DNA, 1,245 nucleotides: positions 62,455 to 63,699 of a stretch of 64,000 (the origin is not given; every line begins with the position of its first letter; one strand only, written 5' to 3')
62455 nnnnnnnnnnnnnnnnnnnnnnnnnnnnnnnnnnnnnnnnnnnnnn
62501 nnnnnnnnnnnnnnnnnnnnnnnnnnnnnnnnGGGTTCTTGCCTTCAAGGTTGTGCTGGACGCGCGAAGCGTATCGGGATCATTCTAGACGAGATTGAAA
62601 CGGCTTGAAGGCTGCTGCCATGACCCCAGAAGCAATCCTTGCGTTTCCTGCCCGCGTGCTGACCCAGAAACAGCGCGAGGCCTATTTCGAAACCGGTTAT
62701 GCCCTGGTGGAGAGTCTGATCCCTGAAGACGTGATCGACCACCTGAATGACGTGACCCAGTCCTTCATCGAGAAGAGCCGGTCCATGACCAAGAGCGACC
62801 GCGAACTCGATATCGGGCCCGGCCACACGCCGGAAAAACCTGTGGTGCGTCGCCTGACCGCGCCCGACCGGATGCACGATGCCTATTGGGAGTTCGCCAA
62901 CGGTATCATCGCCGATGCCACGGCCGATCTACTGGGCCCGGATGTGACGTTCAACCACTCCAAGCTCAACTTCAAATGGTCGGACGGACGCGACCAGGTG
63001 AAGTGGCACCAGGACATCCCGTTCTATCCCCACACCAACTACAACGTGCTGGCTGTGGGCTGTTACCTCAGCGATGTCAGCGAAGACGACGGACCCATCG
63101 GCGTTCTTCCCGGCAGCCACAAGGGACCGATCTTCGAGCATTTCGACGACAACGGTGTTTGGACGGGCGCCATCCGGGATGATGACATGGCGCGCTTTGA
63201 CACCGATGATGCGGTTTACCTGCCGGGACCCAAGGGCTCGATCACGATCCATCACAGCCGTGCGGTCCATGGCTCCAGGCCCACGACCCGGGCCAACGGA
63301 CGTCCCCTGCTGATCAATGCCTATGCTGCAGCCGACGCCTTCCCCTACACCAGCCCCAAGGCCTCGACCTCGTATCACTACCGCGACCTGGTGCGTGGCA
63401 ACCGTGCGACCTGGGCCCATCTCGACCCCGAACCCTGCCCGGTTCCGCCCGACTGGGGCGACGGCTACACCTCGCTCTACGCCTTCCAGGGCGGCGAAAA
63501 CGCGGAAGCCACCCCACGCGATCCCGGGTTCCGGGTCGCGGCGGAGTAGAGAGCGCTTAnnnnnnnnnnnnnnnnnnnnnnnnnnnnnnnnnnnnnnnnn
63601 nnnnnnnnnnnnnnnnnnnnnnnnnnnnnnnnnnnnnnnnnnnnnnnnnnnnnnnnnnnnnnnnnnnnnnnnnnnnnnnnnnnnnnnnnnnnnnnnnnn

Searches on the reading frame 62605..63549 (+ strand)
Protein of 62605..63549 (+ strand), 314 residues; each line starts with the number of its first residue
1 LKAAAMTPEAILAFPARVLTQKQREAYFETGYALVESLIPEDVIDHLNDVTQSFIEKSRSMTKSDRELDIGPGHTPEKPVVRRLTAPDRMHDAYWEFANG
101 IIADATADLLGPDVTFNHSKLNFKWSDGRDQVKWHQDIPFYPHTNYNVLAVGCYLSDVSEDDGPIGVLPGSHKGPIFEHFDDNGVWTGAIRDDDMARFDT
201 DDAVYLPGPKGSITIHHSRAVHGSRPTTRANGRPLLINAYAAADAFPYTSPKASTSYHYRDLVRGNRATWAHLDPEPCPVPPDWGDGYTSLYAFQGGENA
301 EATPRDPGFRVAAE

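Call 43: search_protein_families(library=pfam, proteins=[window:62605-63549:+], max_evalue=0.00001)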
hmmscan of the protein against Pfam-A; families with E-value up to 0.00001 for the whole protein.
window:62605-63549:+ (314 aa): 1 family
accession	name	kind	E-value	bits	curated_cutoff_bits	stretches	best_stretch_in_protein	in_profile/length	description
PF05721.19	PhyH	-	1.1e-21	78.5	22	1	29-227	3-205/213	Phytanoyl-CoA dioxygenase (PhyH)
